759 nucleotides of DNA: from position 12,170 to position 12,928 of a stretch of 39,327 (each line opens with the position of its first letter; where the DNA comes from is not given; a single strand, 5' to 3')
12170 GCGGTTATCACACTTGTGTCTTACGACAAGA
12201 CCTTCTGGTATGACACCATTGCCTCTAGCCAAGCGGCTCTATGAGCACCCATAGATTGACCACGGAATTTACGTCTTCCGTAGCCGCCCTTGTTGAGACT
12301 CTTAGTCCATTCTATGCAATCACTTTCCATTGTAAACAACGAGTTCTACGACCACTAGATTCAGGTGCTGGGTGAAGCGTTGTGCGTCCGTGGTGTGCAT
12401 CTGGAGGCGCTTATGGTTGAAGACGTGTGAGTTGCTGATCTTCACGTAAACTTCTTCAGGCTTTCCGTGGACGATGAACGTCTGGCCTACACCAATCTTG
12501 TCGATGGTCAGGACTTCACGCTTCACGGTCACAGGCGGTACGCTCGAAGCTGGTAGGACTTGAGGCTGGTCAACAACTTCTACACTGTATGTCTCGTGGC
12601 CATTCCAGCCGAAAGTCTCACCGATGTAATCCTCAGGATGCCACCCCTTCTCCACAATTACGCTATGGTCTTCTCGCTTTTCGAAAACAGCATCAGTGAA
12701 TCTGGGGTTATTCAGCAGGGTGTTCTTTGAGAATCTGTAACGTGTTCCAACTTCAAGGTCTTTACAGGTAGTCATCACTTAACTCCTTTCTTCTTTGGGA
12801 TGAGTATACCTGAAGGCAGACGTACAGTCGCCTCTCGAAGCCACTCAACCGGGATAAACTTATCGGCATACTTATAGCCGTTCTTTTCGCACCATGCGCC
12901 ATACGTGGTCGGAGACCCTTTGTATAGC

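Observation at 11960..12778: Orphan 152-aa gene plus a decayed HNH endonuclease inserted between endonuclease I and lysozyme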

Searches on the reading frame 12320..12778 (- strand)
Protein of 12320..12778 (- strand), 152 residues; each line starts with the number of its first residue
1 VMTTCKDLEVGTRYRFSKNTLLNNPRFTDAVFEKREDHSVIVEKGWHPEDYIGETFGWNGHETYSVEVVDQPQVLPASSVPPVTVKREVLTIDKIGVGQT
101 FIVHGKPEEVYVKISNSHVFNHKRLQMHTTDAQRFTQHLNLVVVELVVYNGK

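Call 4: search_protein_families(library=pfam, proteins=[window:12320-12778:-], max_evalue=0.1)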
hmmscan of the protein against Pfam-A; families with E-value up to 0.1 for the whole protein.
window:12320-12778:- (152 aa): 0 families

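Call 8: search_dna_similar(query=window:12320-12778:-, collection=phages, mode=protein, max_rows=60, rows=spread, max_evalue=0.001)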
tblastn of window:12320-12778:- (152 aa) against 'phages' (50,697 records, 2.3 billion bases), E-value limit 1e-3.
Records with a match: 221; places in all: 222; records where one place covers at least 80% of the query: 26.
Best place of each record, by identity: 95-99% 32; 90-95% 25; 80-90% 66; 60-80% 97; <60% 1.
By first word of the organism name: Escherichia 88; Salmonella 59; Enterobacter 18; Kayfunavirus 17; Citrobacter 10; Shigella 6; Klebsiella 5; Cronobacter 5; Bacteriophage 2; Providencia 2; and 9 more.
By host as written in the record: Escherichia coli 47; Salmonella enterica subsp. enterica serovar Typhi 28; - 26; Salmonella enterica subsp. enterica serovar Typhi strain BRD948 10; Enterobacter cloacae 7; Salmonella enterica subsp. enterica serovar Paratyphi C 5; Citrobacter freundii CF3 5; Klebsiella pneumoniae 4; and 59 more.
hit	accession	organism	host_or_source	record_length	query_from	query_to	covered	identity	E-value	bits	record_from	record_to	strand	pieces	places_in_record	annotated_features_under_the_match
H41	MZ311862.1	Escherichia phage vB_EcoP_LNA3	Escherichia coli K12 substrain MG1655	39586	1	152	100%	97.4%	7e-88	284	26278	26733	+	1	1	record has no annotation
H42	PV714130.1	Escherichia phage Pipis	Escherichia coli UTI89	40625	1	152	100%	97.4%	7e-88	284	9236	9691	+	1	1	hypothetical protein | endolysin amidase | endonuclease I | ribosome_binding_site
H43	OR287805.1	Klebsiella phage SEA1f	Klebsiella pneumoniae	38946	1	152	100%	95.4%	3e-86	280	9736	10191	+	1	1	hypothetical protein | lysozyme | endonuclease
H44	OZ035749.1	Kayfunavirus PDP351P4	-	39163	2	152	99%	95.4%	5e-86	279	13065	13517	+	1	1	record has no annotation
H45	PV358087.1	Enterobacter phage ENT2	Enterobacter hormaechei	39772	2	152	99%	77.6%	7e-60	204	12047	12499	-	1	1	record has no annotation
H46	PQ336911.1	Salmonella phage CHRF_30030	Salmonella enterica subsp. enterica ...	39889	2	152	99%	72.0%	1e-54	189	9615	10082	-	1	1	hypothetical protein | amidase | endonuclease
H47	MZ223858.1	Enterobacter phage EV136_1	Enterobacter sp.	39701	2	152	99%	71.7%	6e-55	190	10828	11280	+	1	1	hypothetical protein | n-acetylmuramoyl-l-alanine amidase | endonuclease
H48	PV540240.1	Escherichia phage BUCT788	Escherichia coli E4002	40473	63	152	59%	93.4%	9e-40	147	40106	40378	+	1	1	hypothetical protein | similar to n-acetylmuramoyl-l-alanine amidase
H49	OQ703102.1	Escherichia phage vB_EcoP-R1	Escherichia coli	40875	70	152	55%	98.8%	2e-39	146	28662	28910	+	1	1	hypothetical protein | endolysin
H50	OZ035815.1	Kayfunavirus MT1B1P3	-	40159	57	152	63%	84.4%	2e-37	140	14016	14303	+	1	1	record has no annotation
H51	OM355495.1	Escherichia phage ZH4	Escherichia coli GXEC-H4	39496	62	152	60%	87.9%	1e-37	140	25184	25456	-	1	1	hypothetical protein (x2)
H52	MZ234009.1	Escherichia phage vB_EcoP-22664BS1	Escherichia coli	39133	69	152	55%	94.0%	2e-36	137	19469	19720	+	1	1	hypothetical protein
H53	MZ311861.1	Escherichia phage vB_EcoP_LNA5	Escherichia coli K12 substrain MG1655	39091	69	152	55%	94.0%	2e-36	137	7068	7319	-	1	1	record has no annotation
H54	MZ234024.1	Escherichia phage vB_EcoP-101136BS1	Escherichia coli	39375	69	152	55%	94.0%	3e-36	137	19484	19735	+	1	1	hypothetical protein | endolysin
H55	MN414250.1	Escherichia phage RDN8.1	Escherichia coli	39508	70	152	55%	95.2%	1e-38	143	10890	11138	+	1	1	hypothetical protein | endolysin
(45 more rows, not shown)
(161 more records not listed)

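Call 15: search_protein_families(library=phrogs, proteins=[window:12320-12778:-], max_evalue=0.01)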
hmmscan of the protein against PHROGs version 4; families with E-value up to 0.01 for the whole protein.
window:12320-12778:- (152 aa): 2 families
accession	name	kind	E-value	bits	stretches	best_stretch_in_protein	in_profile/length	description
phrog_16385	-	unknown function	3.1e-51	174.9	1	68-152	71-157/157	-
phrog_15211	-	unknown function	4.9e-40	136.4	1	83-152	5-74/74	-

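Call 16: find_homologous_proteins(query=window:12320-12778:-, max_evalue=0.001)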
Query window:12320-12778:- (152 aa): 257 proteins with E <= 0.001 among 270 candidates; the best 120 are listed.
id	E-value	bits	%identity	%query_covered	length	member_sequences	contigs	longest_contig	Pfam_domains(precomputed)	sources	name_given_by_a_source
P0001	8.2e-94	330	97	99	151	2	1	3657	-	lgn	-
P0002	3.1e-93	328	96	99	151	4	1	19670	-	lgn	-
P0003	7.1e-93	327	96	99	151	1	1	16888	-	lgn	-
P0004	1.3e-92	326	96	99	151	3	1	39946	-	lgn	-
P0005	5.6e-92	324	96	99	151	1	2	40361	-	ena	-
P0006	1.8e-91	322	94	99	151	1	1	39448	-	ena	-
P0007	2.1e-91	322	95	99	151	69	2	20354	-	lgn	-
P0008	4.8e-91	321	95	99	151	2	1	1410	-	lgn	-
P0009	4.4e-90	317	95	99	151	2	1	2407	-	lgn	-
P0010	2.0e-88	312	93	99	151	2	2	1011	-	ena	-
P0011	3.4e-86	305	90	99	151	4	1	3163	-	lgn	-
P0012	2.8e-80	286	85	99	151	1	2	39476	-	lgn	-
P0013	8.0e-78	278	95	86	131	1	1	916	-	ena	-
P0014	3.8e-65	237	75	99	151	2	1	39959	-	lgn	-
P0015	7.3e-64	232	75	99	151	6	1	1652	-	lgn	-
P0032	1.6e-46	176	93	59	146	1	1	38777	-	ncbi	-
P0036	6.0e-46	174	99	55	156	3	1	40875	-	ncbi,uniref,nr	ncbi:hypothetical protein [Escherichia phage vB_EcoP-R1]|uniref:Uncharacterized protein n=1 Tax=Esch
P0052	7.4e-45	171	96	55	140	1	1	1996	-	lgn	-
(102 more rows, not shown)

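Call 25: predict_structure(alignment_id=A2)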
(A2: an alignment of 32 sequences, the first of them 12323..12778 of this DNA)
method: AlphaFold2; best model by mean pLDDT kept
length: 152 residues; sequences in the alignment: 32
mean_pLDDT: 63.0   pTM: 0.47
mean pLDDT of the five models: 63.0, 62.7, 61.8, 60.7, 60.6
residues with pLDDT >= 90: 38; 70-90: 32; 50-70: 5; < 50: 77
segments of 3 or more residues with pLDDT < 50: 75-100, 102-152
pLDDT, mean of each block of 10 residues (from residue 1): 86 92 90 92 85 86 90 52 39 42 45 39 38 40 35 30
secondary structure, 60 per line:
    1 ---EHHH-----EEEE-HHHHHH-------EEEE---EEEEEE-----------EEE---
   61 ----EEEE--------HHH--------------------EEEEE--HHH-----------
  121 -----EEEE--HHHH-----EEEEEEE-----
elements in order: E13-16 H18-23 E31-34 E38-43 E55-57 E65-68 E100-104 E126-129 H132-135 E141-147

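Call 26: search_protein_representatives(protein=window:12320-12778:-)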
Query: 152 residues. Proteins with E-value up to 0.001 (for the whole library): 13; up to 1e-10: 11; up to 1e-30: 8. The best 13 are listed.
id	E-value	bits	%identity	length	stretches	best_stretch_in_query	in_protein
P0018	2.6e-60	219.2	74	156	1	2-152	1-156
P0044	6.9e-46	172.4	91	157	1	62-152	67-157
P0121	6.0e-42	159.6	97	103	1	75-152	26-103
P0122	1.1e-41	158.8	82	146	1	61-152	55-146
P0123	1.5e-40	155.0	82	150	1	65-152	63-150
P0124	2.2e-40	154.5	61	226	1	4-152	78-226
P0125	3.6e-40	153.8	79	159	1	48-152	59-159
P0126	9.4e-37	142.7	82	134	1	67-152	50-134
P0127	5.2e-26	107.9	74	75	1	83-152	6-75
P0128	1.4e-24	103.3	47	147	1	2-152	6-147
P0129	5.6e-17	78.6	62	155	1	80-152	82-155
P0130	6.6e-07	45.9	79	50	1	67-99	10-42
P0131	7.8e-04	35.9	33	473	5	116-148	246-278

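Call 29: fold_search(model_id=the predicted structure, library=pdb)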
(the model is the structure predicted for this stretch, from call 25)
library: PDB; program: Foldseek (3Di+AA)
matches with E <= 10: 41; with E <= 0.001: 0
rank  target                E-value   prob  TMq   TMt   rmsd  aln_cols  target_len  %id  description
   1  2rm4_MODEL_1_A        8.7e-01  0.14  0.20  0.27  12.2       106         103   13  Solution Structure of the LSM Domain of Dm EDC3 (Enhancer of DECAPPING 3) (released 2007-10-30)
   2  9fnd_X                9.2e-01  0.08  0.19  0.11  13.8       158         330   11  Transcriptional activator PafBC bound to mycobacterial RNA polymerase (released 2025-02-12)
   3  9fnd_Y                1.1e+00  0.08  0.20  0.11  19.3       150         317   10  Transcriptional activator PafBC bound to mycobacterial RNA polymerase (released 2025-02-12)
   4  8tp8_D                2.1e+00  0.07  0.22  0.12  16.5       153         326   10  Structure of the C. crescentus WYL-activator, DriD, bound to ssDNA and cognate DNA (released 2023-11-29)
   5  9mdh_A                2.2e+00  0.03  0.11  0.07  13.1        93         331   14  Crystal structure of Human Prostaglandin reductase 1 (PTGR1) in complex with NADP and Indomethacin (Orthorhombic P for (released 2025-12-10)
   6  5swk_D                2.4e+00  0.10  0.20  0.26   6.5        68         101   16  Crystal structure of p53 epitope-scaffold based on a inhibitor of cysteine proteases in complex with human MDM2 (released 2017-10-18)
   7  9mdh_B                2.5e+00  0.02  0.11  0.07  13.0        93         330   14  Crystal structure of Human Prostaglandin reductase 1 (PTGR1) in complex with NADP and Indomethacin (Orthorhombic P for (released 2025-12-10)
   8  2k5f_MODEL_1_A        2.6e+00  0.23  0.28  0.38  13.5       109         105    9  Solution NMR structure of FeoA protein from Chlorobium tepidum. Northeast Structural Genomics Consortium targe (released 2008-08-19)
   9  2heq_MODEL_1_A        2.6e+00  0.15  0.22  0.36  11.1        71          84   14  NMR Structure of Bacillus subtilis protein YorP, Northeast Structural Genomics Target SR399. (released 2006-08-15)
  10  8tpk_B                3.0e+00  0.06  0.22  0.12  16.2       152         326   10  P6522 crystal form of C. crescentus DriD-ssDNA-DNA complex (released 2023-11-29)
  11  7pel_A                3.3e+00  0.08  0.18  0.13   7.0        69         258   13  CryoEM structure of simian T-cell lymphotropic virus intasome in complex with PP2A regulatory subunit B56 gamma (released 2021-08-25)
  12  9cu3_B                3.3e+00  0.06  0.22  0.18  16.1       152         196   11  Allosteric mechanism of DriD transcription activator (released 2025-04-23)
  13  7aln_F                3.3e+00  0.05  0.14  0.04   7.0        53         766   13  Cryo-EM structure of the divergent actomyosin complex from Plasmodium falciparum Myosin A in the Rigor state (released 2021-04-28)
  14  9d6x_C                3.3e+00  0.02  0.10  0.06  13.3        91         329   14  Crystal structure of Human Prostaglandin reductase 1 (PTGR1) in complex with methotrexate (Monoclinic P form) (released 2025-08-20)
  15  9euf_A                4.1e+00  0.15  0.28  0.17   5.6        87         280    9  Cryo-EM structure of Staphylococcus aureus bacteriophage phi812 baseplate in the pre-contraction state - complete (released 2025-04-09)
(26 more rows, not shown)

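Call 35: search_protein_families(library=pfam, alignment_id=A2, max_evalue=1)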
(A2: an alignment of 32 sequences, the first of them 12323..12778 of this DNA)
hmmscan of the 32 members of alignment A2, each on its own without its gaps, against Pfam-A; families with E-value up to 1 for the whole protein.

A. member 1, window:12323-12778:- (152 aa): 1 family
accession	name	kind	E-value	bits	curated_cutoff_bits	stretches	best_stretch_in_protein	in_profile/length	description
PF14320.11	Paramyxo_PNT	-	0.2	11.3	27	1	25-105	39-115/311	Phosphoprotein P region PNT disordered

B. families by the number of members that match (of 32 scanned): 6 families
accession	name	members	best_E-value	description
PF14320.11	Paramyxo_PNT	5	0.034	Phosphoprotein P region PNT disordered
PF07791.16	Imm11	2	0.13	Immunity protein family (Imm11)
PF01849.23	NAC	1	0.059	NAC domain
PF21218.2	Fpg-like_C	1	0.14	Formamidopyrimidine-DNA glycosylase-like, C-terminal domain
PF07710.16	P53_tetramer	1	0.22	P53 tetramerisation motif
PF15139.11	CFAP95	1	0.22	Protein CFAP95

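Call 39: find_encoding_contigs(protein=window:12320-12775:-, flank=3000, max_places=10)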
Protein window:12320-12775:- (151 aa): 10 contigs read that carry it; 4 places shown.
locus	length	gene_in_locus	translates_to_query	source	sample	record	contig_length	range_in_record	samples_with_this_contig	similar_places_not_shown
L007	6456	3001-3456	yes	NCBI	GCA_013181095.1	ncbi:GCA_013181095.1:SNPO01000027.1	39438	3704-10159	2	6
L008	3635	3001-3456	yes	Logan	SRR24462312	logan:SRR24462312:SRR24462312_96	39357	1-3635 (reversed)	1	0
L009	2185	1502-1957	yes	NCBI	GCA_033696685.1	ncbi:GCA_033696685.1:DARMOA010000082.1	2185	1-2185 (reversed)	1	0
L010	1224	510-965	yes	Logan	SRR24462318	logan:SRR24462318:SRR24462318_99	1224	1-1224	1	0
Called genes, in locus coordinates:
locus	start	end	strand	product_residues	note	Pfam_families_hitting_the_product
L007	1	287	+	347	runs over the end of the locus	PF01068:DNA_ligase_A_M, PF17879:DNA_ligase_C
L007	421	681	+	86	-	-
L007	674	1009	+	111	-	PF11753:DUF3310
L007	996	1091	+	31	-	PF26839:DUF8272 (faint)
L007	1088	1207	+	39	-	-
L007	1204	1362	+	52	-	PF16857:RNA_pol_inhib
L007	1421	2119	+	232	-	PF21265:SBB_T7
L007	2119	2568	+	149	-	PF13392:HNH_3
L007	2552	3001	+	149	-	PF05367:Phage_endo_I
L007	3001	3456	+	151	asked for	-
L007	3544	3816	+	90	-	PF13392:HNH_3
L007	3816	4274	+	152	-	PF01510:Amidase_2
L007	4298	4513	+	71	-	-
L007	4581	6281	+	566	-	PF21268:Helic-prim_T7_N, PF01751:Toprim (weak), PF13155:Toprim_2, PF13481:AAA_25, PF03796:DnaB_C, PF06745:ATPase (faint)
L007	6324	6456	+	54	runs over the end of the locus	-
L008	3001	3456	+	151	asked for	-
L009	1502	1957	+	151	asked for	-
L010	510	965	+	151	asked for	-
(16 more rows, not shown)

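Call 57: find_encoding_contigs(protein=P0129, flank=3000, max_places=3)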
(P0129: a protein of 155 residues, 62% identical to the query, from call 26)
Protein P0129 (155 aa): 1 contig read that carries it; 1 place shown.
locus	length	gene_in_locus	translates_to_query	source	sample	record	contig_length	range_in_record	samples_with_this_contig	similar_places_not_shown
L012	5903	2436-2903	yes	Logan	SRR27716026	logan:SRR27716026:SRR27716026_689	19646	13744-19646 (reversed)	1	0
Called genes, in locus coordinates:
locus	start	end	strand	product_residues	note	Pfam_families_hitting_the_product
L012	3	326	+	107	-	?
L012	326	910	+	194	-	-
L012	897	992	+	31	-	-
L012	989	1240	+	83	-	PF16857:RNA_pol_inhib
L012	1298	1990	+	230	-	PF21265:SBB_T7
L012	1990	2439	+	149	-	PF05367:Phage_endo_I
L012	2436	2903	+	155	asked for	-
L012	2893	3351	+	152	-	PF01510:Amidase_2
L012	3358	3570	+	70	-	-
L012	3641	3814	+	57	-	-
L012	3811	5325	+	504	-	PF21268:Helic-prim_T7_N, PF13155:Toprim_2, PF13481:AAA_25 (weak), PF03796:DnaB_C, PF06745:ATPase (weak)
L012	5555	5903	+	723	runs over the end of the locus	PF00476:DNA_pol_A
